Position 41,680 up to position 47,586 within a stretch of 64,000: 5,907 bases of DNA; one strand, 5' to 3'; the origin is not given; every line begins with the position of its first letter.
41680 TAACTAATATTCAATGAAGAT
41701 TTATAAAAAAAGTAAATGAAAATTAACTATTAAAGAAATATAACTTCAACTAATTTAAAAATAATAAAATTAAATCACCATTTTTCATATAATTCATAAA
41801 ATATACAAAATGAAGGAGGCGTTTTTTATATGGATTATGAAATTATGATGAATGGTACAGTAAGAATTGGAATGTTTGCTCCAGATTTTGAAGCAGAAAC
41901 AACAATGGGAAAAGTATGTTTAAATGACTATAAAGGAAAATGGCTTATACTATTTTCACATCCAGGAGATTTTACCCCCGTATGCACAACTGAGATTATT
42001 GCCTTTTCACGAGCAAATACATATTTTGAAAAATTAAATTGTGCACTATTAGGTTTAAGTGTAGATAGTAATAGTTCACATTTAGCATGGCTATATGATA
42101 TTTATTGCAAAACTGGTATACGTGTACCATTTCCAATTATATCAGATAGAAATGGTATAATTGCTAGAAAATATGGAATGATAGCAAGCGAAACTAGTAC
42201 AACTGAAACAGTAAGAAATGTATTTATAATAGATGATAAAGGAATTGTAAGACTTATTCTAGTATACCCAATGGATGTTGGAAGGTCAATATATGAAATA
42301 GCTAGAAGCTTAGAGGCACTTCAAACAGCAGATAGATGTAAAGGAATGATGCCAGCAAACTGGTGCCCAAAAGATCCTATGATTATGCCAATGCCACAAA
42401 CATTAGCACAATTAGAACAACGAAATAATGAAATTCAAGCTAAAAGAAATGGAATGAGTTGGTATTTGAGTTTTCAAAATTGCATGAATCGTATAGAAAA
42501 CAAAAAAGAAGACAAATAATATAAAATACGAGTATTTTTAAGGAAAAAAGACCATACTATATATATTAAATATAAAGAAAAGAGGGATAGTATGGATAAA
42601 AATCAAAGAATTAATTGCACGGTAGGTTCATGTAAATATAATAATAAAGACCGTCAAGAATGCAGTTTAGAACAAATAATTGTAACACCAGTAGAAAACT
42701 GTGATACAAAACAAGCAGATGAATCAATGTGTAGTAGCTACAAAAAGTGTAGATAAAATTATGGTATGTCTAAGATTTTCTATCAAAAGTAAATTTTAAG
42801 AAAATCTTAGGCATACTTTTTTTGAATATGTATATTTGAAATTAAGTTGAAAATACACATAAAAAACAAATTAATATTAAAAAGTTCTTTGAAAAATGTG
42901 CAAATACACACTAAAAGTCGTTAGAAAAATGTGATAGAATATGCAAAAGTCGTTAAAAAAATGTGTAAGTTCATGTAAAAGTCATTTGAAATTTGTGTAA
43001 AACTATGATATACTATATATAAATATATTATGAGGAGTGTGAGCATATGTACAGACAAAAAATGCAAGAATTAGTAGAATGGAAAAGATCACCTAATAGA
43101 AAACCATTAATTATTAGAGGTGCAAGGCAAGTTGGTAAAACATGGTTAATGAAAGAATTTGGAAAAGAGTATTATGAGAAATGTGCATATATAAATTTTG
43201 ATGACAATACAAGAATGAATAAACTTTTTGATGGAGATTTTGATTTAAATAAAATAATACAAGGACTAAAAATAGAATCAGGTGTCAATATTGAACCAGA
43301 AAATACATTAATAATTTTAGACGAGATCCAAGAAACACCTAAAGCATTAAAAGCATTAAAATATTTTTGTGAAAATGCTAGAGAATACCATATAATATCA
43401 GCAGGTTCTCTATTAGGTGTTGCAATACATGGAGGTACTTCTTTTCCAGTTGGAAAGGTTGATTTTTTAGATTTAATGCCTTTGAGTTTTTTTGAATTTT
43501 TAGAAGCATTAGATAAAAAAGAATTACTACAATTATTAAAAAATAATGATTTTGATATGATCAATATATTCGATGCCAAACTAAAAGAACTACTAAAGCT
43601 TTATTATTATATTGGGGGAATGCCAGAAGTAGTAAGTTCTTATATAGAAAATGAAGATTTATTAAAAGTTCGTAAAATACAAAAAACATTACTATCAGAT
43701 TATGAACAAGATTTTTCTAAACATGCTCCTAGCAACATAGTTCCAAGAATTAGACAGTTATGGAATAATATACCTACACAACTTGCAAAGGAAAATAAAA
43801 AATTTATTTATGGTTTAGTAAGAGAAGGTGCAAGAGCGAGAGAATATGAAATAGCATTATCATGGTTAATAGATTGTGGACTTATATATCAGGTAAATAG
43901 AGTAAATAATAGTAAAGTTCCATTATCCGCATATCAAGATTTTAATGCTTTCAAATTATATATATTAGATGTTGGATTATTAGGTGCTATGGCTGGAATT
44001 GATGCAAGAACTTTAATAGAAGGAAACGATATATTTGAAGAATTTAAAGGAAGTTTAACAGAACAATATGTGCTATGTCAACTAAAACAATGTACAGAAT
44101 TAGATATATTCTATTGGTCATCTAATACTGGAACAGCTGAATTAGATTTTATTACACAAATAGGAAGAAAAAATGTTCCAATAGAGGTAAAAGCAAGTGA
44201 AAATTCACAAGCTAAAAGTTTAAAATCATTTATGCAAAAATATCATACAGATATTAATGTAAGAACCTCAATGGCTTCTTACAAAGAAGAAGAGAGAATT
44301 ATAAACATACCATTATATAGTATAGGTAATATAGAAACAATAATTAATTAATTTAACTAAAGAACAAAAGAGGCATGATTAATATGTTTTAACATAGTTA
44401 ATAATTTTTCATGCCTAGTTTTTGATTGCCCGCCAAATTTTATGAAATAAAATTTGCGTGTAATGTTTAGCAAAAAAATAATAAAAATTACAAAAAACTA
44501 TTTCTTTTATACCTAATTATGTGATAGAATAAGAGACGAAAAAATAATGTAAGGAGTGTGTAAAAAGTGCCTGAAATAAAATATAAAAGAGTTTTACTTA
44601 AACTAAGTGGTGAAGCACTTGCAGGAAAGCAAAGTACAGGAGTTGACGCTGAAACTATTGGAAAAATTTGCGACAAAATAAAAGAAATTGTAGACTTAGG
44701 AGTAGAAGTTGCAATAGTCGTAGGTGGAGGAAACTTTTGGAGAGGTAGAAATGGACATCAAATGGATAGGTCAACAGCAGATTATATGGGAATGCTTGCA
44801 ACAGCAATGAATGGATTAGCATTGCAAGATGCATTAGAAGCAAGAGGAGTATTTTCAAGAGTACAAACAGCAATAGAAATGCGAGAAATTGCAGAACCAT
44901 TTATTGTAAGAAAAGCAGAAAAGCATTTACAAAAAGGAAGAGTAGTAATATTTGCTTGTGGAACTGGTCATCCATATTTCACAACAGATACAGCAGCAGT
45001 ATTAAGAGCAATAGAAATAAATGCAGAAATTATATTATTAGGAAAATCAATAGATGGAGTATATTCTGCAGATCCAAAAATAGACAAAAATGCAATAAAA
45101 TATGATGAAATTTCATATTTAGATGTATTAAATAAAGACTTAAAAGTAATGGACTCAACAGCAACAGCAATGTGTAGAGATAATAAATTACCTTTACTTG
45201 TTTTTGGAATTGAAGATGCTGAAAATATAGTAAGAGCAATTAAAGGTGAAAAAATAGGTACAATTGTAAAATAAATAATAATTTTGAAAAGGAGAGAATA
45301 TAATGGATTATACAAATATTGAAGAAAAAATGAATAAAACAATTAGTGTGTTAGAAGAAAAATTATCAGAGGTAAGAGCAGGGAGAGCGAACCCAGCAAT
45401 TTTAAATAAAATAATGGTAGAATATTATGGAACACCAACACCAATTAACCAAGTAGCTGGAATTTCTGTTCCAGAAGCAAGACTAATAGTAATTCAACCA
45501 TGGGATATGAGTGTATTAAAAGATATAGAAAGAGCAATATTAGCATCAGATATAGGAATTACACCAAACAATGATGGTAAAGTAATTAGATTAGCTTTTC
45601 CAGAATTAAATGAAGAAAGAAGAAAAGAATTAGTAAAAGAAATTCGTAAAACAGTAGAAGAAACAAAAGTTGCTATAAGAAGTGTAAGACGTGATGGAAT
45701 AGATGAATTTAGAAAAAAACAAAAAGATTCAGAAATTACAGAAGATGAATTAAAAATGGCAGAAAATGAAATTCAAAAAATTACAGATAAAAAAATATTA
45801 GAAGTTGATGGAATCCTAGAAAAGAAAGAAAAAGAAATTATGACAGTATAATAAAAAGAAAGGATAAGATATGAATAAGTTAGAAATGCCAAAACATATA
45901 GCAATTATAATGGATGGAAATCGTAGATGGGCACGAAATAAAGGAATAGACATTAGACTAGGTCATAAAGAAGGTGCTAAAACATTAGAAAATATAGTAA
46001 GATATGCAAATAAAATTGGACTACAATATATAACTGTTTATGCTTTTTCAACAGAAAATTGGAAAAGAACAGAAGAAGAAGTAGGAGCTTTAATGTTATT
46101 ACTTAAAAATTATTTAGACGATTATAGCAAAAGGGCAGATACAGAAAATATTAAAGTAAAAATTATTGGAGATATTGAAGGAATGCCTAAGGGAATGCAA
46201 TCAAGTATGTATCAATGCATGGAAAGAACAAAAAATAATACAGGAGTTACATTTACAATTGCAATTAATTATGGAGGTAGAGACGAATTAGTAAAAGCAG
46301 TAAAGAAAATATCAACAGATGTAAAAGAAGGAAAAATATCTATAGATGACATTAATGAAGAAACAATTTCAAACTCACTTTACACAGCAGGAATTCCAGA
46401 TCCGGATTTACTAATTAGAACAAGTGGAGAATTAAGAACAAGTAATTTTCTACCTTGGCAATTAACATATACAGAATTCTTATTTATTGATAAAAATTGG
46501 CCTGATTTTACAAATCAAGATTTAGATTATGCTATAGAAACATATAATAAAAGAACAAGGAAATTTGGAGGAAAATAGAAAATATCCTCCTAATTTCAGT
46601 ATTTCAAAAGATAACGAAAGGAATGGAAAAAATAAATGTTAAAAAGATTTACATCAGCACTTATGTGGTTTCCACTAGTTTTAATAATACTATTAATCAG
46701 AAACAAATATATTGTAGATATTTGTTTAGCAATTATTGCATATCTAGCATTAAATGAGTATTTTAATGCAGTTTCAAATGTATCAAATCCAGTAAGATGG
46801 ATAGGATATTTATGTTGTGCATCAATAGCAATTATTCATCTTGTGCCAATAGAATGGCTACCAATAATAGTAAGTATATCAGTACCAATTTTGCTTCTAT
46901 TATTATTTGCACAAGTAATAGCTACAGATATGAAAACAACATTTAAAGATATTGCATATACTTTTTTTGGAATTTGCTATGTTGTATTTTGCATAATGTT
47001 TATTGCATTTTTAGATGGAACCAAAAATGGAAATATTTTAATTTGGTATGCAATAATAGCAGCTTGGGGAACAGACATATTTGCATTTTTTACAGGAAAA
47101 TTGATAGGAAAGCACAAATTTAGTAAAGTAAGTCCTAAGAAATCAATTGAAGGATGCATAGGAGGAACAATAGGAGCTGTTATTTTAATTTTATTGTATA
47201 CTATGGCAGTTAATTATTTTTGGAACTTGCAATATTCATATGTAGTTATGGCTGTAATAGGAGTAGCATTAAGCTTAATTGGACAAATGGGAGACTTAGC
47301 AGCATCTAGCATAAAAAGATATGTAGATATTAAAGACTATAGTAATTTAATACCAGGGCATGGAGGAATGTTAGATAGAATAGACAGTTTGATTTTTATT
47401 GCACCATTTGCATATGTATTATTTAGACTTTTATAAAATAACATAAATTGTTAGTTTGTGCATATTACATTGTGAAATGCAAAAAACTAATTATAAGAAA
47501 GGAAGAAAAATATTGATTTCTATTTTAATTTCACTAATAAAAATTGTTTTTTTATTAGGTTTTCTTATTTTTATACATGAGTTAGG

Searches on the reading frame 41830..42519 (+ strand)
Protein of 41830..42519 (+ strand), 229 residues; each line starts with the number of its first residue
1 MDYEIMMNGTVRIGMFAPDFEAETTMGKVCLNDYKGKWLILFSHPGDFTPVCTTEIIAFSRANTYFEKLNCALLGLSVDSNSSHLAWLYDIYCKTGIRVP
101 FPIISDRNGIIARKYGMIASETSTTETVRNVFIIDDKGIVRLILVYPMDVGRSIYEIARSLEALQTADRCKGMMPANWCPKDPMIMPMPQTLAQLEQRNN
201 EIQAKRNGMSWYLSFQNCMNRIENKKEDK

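Call 50: search_protein_families(library=pfam, proteins=[window:41830-42519:+], max_evalue=0.001)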
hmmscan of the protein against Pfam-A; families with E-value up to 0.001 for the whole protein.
window:41830-42519:+ (229 aa): 2 families
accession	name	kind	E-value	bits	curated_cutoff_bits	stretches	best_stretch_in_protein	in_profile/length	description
PF00578.27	AhpC-TSA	-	6.4e-34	117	26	1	13-142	1-123/124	AhpC/TSA family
PF08534.16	Redoxin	-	1.7e-16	60.8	26.6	1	14-145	3-133/148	Redoxin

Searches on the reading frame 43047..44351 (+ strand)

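Call 50: search_protein_families(library=pfam, proteins=[window:43047-44351:+], max_evalue=0.001)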
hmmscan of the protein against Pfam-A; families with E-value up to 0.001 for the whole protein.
window:43047-44351:+ (434 aa): 3 families
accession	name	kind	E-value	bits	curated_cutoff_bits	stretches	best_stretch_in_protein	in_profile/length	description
PF13635.12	DUF4143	-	2.2e-35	122.2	28.1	1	220-384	1-160/160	Domain of unknown function (DUF4143)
PF13173.12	AAA_14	-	3.3e-30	105.2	27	1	17-152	1-129/129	AAA domain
PF01637.24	ATPase_2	-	5.2e-05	23.6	33.2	0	6-55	8-57/225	ATPase domain predominantly from Archaea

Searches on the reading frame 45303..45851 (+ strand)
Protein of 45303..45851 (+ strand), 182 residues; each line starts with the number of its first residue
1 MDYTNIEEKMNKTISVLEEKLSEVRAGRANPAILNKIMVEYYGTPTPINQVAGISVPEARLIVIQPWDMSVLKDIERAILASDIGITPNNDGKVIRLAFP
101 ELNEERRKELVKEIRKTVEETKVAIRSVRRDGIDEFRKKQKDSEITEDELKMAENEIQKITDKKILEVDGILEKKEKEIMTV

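Call 50: search_protein_families(library=pfam, proteins=[window:45303-45851:+], max_evalue=0.001)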
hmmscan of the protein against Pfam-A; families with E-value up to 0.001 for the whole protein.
window:45303-45851:+ (182 aa): 1 family
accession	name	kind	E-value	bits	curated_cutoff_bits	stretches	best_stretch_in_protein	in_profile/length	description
PF01765.24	RRF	-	2.5e-67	226.2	29.7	1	17-180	1-164/164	Ribosome recycling factor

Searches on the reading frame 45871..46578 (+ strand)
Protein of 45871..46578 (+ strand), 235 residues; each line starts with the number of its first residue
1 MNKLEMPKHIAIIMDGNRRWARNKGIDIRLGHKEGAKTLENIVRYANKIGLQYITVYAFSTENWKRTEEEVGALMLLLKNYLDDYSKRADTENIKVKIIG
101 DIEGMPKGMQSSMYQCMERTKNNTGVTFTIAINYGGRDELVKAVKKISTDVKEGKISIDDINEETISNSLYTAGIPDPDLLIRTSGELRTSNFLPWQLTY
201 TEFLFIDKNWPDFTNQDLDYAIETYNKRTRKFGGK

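Call 50: search_protein_families(library=pfam, proteins=[window:45871-46578:+], max_evalue=0.001)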
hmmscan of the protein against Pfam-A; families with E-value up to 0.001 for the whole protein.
window:45871-46578:+ (235 aa): 1 family
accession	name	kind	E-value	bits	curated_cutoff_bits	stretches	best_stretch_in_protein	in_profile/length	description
PF01255.24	Prenyltransf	-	1.3e-83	280.3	27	1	13-233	1-219/219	Putative undecaprenyl diphosphate synthase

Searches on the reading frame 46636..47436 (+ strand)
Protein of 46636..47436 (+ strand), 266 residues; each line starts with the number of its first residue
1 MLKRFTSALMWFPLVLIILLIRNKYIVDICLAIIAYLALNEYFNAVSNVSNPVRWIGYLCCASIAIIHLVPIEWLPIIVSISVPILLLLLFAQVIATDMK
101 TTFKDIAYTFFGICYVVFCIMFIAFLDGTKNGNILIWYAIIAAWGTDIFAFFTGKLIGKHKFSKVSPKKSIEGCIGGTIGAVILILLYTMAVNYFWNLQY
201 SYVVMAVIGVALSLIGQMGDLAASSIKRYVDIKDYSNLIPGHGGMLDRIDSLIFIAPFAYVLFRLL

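Call 50: search_protein_families(library=pfam, proteins=[window:46636-47436:+], max_evalue=0.001)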
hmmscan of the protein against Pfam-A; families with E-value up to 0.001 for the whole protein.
window:46636-47436:+ (266 aa): 1 family
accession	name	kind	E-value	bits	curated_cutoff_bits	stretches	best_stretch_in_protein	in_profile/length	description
PF01148.25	CTP_transf_1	-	1.1e-56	193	24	1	3-265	2-263/264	Cytidylyltransferase family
